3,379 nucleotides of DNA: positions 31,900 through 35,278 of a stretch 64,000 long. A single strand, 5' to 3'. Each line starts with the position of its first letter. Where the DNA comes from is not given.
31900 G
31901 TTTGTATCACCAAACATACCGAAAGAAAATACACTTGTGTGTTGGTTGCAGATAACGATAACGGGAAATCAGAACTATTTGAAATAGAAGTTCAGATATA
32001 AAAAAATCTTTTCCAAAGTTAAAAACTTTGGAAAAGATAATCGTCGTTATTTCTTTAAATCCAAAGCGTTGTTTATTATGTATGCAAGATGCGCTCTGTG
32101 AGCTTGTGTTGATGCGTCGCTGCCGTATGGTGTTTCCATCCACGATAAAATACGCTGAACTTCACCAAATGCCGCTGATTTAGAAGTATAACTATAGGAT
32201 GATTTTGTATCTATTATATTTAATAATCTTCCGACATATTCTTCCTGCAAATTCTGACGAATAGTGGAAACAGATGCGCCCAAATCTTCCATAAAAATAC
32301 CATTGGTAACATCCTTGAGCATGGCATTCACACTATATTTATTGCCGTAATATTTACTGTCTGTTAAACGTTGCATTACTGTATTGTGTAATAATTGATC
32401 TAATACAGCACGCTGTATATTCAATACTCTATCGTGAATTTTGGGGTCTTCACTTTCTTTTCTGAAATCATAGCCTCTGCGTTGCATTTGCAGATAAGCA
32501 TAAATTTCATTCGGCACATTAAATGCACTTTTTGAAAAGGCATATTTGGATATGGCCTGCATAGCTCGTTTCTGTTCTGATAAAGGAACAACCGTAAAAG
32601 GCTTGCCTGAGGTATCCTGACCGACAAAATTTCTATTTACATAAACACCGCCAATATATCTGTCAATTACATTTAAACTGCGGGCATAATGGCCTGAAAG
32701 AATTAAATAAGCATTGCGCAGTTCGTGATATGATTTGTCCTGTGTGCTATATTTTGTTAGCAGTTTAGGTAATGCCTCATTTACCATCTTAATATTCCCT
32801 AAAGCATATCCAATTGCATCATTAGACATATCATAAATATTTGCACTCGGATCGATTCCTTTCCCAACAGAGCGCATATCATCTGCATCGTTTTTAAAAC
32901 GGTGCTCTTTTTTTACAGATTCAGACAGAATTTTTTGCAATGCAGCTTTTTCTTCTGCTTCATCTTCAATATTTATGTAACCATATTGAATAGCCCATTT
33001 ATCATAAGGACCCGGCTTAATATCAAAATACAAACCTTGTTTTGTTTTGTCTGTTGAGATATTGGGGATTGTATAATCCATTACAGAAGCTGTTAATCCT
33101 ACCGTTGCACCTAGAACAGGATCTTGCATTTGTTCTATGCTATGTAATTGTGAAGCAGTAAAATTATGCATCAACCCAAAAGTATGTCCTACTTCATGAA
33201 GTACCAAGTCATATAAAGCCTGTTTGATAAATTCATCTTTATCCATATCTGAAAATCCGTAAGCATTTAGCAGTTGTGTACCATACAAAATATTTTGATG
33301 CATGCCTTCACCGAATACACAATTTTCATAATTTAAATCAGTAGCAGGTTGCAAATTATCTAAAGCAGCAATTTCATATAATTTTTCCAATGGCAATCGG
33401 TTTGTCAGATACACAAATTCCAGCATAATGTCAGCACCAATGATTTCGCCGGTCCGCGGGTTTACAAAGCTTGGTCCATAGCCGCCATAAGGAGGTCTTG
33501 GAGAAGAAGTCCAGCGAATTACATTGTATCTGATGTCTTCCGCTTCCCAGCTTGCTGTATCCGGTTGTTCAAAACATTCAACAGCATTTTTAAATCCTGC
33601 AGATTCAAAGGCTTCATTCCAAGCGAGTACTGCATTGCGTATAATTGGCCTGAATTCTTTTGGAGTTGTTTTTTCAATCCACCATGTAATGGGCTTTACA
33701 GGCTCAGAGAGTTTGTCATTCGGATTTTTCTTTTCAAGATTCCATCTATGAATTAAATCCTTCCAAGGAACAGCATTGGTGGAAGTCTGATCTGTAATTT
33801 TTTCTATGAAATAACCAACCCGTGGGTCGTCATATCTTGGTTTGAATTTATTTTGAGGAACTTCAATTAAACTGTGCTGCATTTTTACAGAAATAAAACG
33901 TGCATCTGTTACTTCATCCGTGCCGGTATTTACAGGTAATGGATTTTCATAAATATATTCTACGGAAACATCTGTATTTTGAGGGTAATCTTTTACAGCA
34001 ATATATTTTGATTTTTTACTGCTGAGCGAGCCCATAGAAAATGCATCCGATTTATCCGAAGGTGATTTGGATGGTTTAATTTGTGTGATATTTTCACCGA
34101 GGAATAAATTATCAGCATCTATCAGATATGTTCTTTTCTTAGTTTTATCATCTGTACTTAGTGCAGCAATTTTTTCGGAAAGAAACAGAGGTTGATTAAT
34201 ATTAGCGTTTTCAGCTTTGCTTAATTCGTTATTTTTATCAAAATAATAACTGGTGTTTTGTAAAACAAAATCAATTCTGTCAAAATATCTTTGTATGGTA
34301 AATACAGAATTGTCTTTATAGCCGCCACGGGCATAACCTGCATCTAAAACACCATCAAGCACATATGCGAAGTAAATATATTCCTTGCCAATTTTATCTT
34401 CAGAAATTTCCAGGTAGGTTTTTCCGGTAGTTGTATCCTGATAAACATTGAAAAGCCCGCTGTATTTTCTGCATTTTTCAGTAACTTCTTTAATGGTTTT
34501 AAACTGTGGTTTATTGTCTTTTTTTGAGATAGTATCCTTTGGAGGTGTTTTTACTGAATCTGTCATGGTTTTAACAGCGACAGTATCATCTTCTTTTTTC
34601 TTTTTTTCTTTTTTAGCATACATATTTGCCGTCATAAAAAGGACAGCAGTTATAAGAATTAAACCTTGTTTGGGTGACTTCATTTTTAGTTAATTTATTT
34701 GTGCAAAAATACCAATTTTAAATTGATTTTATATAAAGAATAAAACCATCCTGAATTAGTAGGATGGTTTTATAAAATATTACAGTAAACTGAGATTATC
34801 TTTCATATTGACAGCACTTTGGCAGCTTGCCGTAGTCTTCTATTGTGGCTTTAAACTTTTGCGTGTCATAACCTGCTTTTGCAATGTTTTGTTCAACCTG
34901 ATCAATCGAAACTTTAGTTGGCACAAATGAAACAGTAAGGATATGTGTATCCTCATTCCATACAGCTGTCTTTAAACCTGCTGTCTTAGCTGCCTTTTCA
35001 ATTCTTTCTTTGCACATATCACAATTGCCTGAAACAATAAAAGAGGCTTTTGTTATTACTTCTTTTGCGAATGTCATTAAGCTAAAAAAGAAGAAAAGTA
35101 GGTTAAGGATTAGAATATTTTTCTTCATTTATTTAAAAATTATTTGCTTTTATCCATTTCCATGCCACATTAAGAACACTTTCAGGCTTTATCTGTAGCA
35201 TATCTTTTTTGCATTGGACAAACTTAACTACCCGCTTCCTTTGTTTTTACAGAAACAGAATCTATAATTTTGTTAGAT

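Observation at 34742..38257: TonB-dependent receptor operon with three small Cys/His-rich exported partners: candidate uncharacterised metal module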

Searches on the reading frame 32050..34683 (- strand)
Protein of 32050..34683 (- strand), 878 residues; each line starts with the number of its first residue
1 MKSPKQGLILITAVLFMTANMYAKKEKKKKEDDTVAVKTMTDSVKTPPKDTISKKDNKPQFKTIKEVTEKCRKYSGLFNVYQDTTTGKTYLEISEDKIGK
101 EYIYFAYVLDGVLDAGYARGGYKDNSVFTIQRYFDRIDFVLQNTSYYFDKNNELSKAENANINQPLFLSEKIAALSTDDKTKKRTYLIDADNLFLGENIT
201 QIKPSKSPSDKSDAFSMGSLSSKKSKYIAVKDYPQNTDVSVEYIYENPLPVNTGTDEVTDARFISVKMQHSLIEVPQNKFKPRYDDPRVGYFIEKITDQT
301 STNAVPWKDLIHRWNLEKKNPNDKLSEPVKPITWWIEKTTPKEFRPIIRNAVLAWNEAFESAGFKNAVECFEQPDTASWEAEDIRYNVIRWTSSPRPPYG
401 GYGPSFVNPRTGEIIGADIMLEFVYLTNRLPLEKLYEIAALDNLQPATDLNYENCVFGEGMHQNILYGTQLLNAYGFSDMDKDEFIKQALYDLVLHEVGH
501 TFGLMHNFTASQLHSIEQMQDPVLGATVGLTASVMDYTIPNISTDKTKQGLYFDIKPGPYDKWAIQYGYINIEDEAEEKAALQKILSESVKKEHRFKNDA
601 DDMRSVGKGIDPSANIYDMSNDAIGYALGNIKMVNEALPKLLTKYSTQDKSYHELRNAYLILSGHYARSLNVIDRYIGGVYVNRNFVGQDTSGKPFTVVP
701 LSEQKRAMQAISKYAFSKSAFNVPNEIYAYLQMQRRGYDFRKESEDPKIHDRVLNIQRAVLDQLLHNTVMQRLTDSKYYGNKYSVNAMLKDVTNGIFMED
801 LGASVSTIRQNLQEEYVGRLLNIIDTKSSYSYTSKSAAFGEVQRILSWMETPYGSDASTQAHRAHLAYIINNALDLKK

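Call 30: search_protein_families(library=pfam, proteins=[window:32050-34683:-], max_evalue=0.1)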
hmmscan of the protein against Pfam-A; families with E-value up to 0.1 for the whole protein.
window:32050-34683:- (878 aa): 8 families
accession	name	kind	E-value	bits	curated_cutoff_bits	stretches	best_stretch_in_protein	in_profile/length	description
PF16313.11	DUF4953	-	4.9e-77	259.7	24.2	1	480-800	3-313/316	Met-zincin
PF17148.9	DUF5117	-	8.9e-24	84.8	27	1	142-319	23-189/189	Domain of unknown function (DUF5117)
PF17162.9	DUF5118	-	5.6e-06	26.5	27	1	63-104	3-43/50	Domain of unknown function (DUF5118)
PF13574.12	Reprolysin_2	-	0.0023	18.3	27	1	488-538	123-173/195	Metallo-peptidase family M12B Reprolysin-like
PF13582.12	Reprolysin_3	-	0.0038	18.2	22.4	1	477-506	93-122/123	Metallo-peptidase family M12B Reprolysin-like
PF07998.17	Peptidase_M54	-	0.0052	17.2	24.4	1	474-507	130-162/194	Peptidase family M54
PF13688.12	Reprolysin_5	-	0.0064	17.2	27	1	491-512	142-163/196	Metallo-peptidase family M12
PF13583.11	Reprolysin_4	-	0.012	15.7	22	1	490-510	135-155/203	Metallo-peptidase family M12B Reprolysin-like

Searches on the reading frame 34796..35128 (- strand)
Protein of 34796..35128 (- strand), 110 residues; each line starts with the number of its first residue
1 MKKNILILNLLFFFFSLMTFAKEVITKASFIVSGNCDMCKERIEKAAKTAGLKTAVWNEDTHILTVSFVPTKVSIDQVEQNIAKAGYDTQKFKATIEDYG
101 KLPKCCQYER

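Call 3: search_protein_families(library=ncbifam, proteins=[window:34796-35128:-], max_evalue=0.1)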
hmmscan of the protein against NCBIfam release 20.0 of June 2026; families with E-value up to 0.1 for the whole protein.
window:34796-35128:- (110 aa): 7 families
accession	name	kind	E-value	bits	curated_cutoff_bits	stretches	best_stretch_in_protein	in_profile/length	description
NF033795.1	chaper_CopZ_Bs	exception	4e-06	26.9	91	1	35-89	10-65/66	copper chaperone CopZ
NF033556.1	MerTP_fusion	equivalog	1.4e-05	24.8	180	1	19-89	113-185/186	mercuric transport protein MerTP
NF033794.2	chaper_CopZ_Eh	exception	0.00028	21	95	1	29-90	3-66/68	copper chaperone CopZ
TIGR00003.1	TIGR00003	subfamily_domain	0.00081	19.6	62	1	32-89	6-65/66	copper ion binding protein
NF043084.2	XdhC_XDHase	equivalog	0.0043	16.6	217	1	33-82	41-91/151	xanthine dehydrogenase subunit XdhC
NF007387.0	PRK09908.1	equivalog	0.0083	15.6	212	1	32-86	45-99/159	xanthine dehydrogenase iron sulfur-binding subunit XdhC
TIGR02052.1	MerP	equivalog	0.039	14.4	92.55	1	11-88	10-87/92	mercury resistance system periplasmic binding protein MerP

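Call 4: search_protein_families(library=pfam, proteins=[window:34796-35128:-], max_evalue=0.1)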
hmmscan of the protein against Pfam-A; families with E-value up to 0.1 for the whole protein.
window:34796-35128:- (110 aa): 3 families
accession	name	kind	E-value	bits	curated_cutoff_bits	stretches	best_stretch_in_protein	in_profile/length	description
PF00403.32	HMA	-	1.4e-06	29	24.8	1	35-88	8-62/62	Heavy-metal-associated domain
PF24241.1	Deam_C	-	0.034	14.5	27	1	36-60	90-115/136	Putative cytidine deaminase, C-terminal domain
PF06898.16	YqfD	-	0.079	12.3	25.2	0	2-61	80-137/379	Putative stage IV sporulation protein YqfD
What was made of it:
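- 34796..35128 (-): g4: 110-aa exported HMA protein with GNCDMC and a C-terminal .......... PF00403 scores 29 bits (call 4).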

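Call 28: search_solved_structures(query=window:34796-35128:-, max_evalue=0.01)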
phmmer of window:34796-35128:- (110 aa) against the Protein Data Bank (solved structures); distinct sequences matched with E-value up to 0.01: 4.
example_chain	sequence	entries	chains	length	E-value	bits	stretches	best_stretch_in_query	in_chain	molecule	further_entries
1p6t_A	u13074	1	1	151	5.4e-08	36.2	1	24-89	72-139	Potential copper-transporting ATPase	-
2rml_A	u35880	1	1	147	1.4e-07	34.8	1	24-89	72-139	Copper-transporting P-type ATPase copA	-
1jww_A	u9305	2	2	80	0.00079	22.8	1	26-89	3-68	Potential copper-transporting ATPase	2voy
1kqk_A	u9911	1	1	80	0.001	22.4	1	26-89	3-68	POTENTIAL COPPER-TRANSPORTING ATPASE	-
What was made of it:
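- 34796..35128 (-): The nearest solved relatives are CopA N-terminal HMA domains (call 28).
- On HMA domain (PF00403): PDB hits are CopA N-terminal domains at E = 5e-8 (call 28).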
